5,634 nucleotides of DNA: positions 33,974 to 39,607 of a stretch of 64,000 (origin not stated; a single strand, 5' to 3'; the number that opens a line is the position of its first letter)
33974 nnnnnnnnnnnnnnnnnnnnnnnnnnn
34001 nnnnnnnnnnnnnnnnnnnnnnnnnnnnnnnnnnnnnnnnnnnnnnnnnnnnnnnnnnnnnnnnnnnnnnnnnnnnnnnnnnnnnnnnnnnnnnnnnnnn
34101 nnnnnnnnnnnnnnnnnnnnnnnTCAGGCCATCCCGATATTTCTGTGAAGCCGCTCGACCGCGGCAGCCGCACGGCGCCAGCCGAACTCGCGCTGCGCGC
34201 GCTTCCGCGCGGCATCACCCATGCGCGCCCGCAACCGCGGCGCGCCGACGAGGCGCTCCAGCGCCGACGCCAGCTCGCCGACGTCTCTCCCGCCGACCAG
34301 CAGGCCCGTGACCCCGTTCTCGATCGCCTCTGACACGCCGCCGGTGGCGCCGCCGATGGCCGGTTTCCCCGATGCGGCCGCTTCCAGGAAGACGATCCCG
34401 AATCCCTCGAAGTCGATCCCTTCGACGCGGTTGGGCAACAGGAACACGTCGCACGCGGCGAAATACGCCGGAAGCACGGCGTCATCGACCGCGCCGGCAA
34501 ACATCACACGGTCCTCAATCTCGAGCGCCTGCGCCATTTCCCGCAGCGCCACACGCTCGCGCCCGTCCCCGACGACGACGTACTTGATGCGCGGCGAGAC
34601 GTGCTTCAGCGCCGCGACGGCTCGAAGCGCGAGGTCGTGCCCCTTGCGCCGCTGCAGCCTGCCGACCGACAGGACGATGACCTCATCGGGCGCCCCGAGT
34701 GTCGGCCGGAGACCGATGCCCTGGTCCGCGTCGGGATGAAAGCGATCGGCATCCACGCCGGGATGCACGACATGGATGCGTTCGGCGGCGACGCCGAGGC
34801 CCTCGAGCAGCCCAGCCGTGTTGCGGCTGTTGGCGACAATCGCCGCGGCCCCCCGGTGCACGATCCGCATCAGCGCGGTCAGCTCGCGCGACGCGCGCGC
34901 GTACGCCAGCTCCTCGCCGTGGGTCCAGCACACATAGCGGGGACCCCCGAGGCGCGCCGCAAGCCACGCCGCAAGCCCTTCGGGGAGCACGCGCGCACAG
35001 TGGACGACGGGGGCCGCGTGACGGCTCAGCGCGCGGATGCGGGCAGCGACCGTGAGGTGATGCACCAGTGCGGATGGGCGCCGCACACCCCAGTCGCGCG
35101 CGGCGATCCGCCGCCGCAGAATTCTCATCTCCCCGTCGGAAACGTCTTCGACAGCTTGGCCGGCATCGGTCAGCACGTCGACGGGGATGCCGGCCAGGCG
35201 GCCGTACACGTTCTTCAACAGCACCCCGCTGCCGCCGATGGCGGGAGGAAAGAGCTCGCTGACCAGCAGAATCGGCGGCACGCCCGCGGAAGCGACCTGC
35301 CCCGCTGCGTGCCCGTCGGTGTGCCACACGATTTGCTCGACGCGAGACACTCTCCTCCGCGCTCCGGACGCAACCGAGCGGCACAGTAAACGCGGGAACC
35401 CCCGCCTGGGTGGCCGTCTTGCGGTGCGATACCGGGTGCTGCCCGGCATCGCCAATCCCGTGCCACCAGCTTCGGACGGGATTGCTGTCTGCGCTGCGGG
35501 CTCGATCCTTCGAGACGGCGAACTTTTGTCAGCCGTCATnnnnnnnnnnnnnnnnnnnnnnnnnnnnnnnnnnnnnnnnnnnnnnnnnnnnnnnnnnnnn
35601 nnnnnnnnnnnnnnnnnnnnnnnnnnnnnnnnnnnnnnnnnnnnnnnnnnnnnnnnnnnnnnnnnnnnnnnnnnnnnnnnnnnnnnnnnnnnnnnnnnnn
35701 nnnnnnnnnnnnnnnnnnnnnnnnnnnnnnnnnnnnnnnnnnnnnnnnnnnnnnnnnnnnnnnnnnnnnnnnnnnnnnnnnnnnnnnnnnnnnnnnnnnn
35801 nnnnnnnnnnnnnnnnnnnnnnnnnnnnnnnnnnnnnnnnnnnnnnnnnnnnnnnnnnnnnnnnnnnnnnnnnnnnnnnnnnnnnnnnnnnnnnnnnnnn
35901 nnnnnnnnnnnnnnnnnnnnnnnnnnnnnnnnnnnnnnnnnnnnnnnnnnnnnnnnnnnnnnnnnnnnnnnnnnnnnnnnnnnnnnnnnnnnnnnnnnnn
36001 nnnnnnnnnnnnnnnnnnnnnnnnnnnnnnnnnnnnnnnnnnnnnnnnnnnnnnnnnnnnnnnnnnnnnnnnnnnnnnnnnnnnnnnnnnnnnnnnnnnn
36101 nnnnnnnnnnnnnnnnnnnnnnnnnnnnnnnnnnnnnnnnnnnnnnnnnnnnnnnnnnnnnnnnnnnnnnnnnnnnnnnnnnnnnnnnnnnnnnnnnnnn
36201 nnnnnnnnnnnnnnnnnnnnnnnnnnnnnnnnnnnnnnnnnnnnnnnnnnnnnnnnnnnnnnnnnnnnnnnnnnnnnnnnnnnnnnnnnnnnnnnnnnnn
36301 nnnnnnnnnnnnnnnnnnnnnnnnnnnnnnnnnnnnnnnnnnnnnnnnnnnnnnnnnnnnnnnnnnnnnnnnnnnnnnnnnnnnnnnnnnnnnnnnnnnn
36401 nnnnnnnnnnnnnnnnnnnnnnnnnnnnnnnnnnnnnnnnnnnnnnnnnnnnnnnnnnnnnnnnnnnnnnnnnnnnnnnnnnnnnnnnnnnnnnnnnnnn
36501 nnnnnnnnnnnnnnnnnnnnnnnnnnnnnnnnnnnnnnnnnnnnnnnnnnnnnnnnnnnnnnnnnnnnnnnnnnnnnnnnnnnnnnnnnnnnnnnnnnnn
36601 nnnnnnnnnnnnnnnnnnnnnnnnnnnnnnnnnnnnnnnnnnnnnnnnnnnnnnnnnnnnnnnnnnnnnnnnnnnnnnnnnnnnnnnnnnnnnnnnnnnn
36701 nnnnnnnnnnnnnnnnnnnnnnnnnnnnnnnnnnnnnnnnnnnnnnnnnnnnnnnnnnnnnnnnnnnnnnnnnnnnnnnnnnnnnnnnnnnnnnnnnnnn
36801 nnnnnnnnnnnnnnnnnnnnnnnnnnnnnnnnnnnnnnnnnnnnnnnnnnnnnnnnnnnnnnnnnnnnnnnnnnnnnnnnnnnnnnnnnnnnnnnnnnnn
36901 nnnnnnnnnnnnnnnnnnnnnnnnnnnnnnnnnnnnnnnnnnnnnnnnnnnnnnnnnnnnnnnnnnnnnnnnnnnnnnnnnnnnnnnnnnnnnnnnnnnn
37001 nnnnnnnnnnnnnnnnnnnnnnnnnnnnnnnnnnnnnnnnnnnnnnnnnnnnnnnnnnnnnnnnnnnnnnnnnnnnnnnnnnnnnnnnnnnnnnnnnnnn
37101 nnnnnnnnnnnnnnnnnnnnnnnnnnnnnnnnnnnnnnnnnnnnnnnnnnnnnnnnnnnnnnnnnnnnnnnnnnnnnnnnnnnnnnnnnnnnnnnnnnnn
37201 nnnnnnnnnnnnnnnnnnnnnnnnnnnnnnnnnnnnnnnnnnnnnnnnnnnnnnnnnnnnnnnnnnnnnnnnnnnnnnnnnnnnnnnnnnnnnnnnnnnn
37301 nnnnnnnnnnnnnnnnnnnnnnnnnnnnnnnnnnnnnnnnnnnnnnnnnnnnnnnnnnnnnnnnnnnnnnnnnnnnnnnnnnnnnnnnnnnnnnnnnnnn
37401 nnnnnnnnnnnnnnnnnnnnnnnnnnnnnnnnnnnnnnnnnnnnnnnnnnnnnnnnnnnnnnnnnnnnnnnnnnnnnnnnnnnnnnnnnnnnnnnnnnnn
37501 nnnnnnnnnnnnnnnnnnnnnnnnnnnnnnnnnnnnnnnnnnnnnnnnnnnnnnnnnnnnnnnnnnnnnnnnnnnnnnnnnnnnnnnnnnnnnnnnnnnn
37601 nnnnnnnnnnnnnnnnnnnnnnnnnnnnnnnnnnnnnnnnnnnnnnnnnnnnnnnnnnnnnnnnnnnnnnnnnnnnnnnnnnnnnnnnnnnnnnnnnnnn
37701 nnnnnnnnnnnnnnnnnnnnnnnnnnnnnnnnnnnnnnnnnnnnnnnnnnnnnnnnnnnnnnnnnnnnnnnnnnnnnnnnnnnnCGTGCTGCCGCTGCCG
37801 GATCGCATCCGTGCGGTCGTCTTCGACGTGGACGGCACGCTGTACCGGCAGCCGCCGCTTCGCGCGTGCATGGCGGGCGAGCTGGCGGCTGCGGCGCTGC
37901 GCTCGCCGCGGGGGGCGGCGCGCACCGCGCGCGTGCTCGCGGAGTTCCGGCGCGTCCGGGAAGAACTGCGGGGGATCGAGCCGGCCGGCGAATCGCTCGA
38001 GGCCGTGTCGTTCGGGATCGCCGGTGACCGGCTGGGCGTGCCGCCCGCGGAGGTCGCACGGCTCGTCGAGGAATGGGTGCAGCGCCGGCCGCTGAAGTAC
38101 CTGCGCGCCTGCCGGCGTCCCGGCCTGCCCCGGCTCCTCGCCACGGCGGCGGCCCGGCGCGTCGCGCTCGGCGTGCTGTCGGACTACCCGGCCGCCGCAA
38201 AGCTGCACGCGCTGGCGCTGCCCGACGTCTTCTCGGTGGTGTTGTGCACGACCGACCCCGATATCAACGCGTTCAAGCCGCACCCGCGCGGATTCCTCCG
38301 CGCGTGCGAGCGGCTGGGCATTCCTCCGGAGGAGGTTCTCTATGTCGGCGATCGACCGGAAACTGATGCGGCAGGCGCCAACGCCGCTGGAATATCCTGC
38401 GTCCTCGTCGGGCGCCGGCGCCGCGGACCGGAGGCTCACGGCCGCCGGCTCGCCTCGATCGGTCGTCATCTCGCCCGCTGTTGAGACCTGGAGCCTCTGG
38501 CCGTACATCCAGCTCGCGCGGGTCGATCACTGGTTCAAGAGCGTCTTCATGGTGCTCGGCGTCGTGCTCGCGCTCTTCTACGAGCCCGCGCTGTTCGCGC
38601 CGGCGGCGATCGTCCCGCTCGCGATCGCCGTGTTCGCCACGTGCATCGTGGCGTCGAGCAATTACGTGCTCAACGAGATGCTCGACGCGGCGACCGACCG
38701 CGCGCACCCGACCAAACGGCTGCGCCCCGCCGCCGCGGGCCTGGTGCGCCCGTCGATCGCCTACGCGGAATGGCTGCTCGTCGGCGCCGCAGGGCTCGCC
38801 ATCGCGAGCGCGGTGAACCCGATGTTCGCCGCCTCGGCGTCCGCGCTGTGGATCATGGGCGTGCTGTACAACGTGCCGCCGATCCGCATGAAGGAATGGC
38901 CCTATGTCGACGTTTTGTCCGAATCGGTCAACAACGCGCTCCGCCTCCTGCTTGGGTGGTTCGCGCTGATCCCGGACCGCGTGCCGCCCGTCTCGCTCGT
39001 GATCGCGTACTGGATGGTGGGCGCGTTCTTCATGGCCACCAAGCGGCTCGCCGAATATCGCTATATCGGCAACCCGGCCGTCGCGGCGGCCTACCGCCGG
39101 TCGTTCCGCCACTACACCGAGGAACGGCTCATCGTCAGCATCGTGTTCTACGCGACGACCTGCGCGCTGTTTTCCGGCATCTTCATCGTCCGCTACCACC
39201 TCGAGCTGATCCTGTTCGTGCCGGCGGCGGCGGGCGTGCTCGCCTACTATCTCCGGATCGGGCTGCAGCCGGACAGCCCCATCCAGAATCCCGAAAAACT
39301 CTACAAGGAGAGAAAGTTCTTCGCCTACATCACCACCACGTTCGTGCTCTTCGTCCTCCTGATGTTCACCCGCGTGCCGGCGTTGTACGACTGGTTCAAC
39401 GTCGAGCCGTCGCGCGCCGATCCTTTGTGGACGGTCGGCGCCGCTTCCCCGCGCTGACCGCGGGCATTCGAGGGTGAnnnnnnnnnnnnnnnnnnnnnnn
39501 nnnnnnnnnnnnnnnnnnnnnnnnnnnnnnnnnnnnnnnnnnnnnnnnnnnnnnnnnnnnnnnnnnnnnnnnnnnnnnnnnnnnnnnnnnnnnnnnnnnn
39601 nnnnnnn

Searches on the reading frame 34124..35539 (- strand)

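Call 9: search_protein_families(library=ncbifam, proteins=[window:34124-35539:-], max_evalue=0.00001)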
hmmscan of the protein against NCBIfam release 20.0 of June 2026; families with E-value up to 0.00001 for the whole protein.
window:34124-35539:- (471 aa): 38 families (the best 25 are shown)
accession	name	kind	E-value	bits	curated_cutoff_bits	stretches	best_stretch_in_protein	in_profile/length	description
TIGR03449.1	mycothiol_MshA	equivalog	4.6e-41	141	462.5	1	224-467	159-402/406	D-inositol-3-phosphate glycosyltransferase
TIGR03088.1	stp2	hypoth_equivalog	2.8e-40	138.5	409.05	1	160-466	65-371/374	TIGR03088 family PEP-CTERM/XrtA system glycosyltransferase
NF041876.1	EPS_EpsE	equivalog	4.5e-37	128.2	400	1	133-460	70-388/389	exopolysaccharide biosynthesis GT4 family glycosyltransferase EpsE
TIGR03999.1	thiol_BshA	equivalog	1e-27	97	273.7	1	99-466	9-371/375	N-acetyl-alpha-D-glucosaminyl L-malate synthase BshA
TIGR04063.1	stp3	hypoth_equivalog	2.6e-27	95.8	442.05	1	242-465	169-392/397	TIGR04063 family PEP-CTERM/XrtA system glycosyltransferase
TIGR02149.1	glgA_Coryne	subfamily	1.9e-24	86.6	302.4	1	175-468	83-390/391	glycogen synthase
TIGR04047.1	MSMEG_0565_glyc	hypoth_equivalog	5.2e-23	81.7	259.85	1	229-460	138-366/373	MSMEG_0565 family glycosyltransferase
NF047684.1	TeichurnBiosyTuaC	equivalog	1.7e-20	73.3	550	1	176-465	109-386/391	teichuronic acid biosynthesis protein TuaC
NF011726.0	PRK15179.1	equivalog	1.8e-20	72.8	733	1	232-459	460-685/694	Vi polysaccharide biosynthesis protein TviE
NF053787.1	GlcN_PG_synth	equivalog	1.8e-19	69.8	480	1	219-462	132-353/361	N-acetylglucosaminyl phosphatidylglycerol synthase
TIGR04005.1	wcaL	equivalog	5.8e-19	68.2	537.6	1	225-452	170-390/406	colanic acid biosynthesis glycosyltransferase WcaL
NF050063.1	ProtGlycPglJ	equivalog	5.1e-18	65.4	500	1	222-452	136-350/363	N-acetylgalactosamine-N,N'-diacetylbacillosaminyl-diphospho-undecaprenol 4-alpha-N-acetylgalactosaminyltransferase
NF041010.1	glycosy_Agl16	equivalog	3.4e-17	62.3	575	1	217-466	120-349/352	glycosylation protein Agl16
NF038229.1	Glyco4_Geo_Pelo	equivalog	1.3e-16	60.6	400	1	170-468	50-336/338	GPMC system family 4 glycosyltransferase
NF038298.1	EPS_HpsO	equivalog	4.1e-16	58.7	575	1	231-455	147-374/388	hormogonium polysaccharide biosynthesis glycosyltransferase HpsO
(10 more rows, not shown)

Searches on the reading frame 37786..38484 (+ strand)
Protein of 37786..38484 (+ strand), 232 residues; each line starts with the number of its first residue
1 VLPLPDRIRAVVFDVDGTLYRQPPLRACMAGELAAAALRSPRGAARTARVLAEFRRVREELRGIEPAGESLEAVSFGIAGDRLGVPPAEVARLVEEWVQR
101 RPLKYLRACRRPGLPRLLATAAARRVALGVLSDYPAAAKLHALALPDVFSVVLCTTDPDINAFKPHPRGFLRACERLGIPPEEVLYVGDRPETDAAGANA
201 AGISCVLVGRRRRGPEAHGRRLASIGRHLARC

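Call 9: search_protein_families(library=ncbifam, proteins=[window:37786-38484:+], max_evalue=0.00001)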
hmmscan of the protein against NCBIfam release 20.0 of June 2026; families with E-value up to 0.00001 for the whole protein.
window:37786-38484:+ (232 aa): 20 families
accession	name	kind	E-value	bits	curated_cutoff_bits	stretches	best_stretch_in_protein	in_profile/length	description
TIGR02253.1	CTE7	subfamily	6e-20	72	169.75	1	8-211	2-197/221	TIGR02253 family HAD-type hydrolase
TIGR01449.2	PGP_bact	equivalog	2.1e-13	50.3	180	1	11-218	1-194/213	phosphoglycolate phosphatase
TIGR01549.1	HAD-SF-IA-v1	subfamily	4.9e-13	49.7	23.3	1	123-202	74-149/149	HAD-IA family hydrolase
TIGR01428.1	HAD_type_II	equivalog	9.4e-13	48.6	125.4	1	8-212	1-194/197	haloacid dehalogenase type II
NF009694.0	PRK13222.1-1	equivalog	2e-12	46.9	415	1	119-206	121-208/252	phosphoglycolate phosphatase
TIGR02252.1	DREG-2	subfamily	3.9e-12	46.3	155.2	1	113-207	109-203/203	HAD hydrolase, REG-2-like, family IA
NF009697.0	PRK13222.1-4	equivalog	1.7e-11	43.9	327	1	116-206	101-191/232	phosphoglycolate phosphatase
TIGR02009.1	PGMB-YQAB-SF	subfamily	4.9e-11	43.2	153.35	1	8-208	1-186/186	beta-phosphoglucomutase family hydrolase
NF053830.1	RUBPPhHalo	equivalog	1.4e-10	41.2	330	1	8-213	2-208/234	ribulose-1,5-bisphosphate 5-phosphatase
TIGR01662.1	HAD-SF-IIIA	subfamily_domain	4.8e-10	39.7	44.6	1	142-208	69-138/141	HAD-IIIA family hydrolase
TIGR01668.1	YqeG_hyp_ppase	hypoth_equivalog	4.8e-10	39.2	89.1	1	162-209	89-136/170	YqeG family HAD IIIA-type phosphatase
TIGR01509.1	HAD-SF-IA-v3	subfamily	6.6e-10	39.4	29.4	1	116-208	69-154/154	HAD-IA family hydrolase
NF009696.0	PRK13222.1-3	equivalog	9.8e-10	38.5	359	1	7-202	2-180/223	N-acetylmuramic acid 6-phosphate phosphatase MupP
NF009695.0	PRK13222.1-2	equivalog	1.7e-09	37.5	225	1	140-207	128-192/226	phosphoglycolate phosphatase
NF008018.0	PRK10748.1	equivalog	3.2e-09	36.3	225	0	138-208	139-207/238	5-amino-6-(5-phospho-D-ribitylamino)uracil phosphatase YigB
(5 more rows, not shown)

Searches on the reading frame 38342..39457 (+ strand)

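Call 9: search_protein_families(library=ncbifam, proteins=[window:38342-39457:+], max_evalue=0.00001)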
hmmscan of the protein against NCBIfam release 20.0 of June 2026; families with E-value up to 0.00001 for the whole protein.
window:38342-39457:+ (371 aa): 8 families
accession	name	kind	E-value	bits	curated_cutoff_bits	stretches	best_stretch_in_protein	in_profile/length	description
NF008977.0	PRK12324.1-2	equivalog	9.2e-25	87.6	234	1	52-285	2-223/297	decaprenyl-phosphate phosphoribosyltransferase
NF006088.0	PRK08238.1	equivalog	3.7e-23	81.9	351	1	38-253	180-384/482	UbiA family prenyltransferase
NF008978.0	PRK12324.1-4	equivalog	1.8e-18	66.5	207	1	55-266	35-237/322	decaprenyl-phosphate phosphoribosyltransferase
NF008976.0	PRK12324.1-1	equivalog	2.2e-16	60.1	474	1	57-282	23-241/306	decaprenyl-phosphate phosphoribosyltransferase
TIGR01473.1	cyoE_ctaB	equivalog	3.6e-09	36.8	210.3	1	71-341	20-277/281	heme o synthase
NF009516.0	PRK12875.1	equivalog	4.2e-09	35.9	205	1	56-226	21-187/292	prenyltransferase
NF009523.0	PRK12884.1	equivalog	2.1e-07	30.4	269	1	53-205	5-146/279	prenyltransferase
NF009525.0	PRK12887.1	equivalog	9.7e-07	28.4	226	1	70-207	32-168/310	homogentisate phytyltransferase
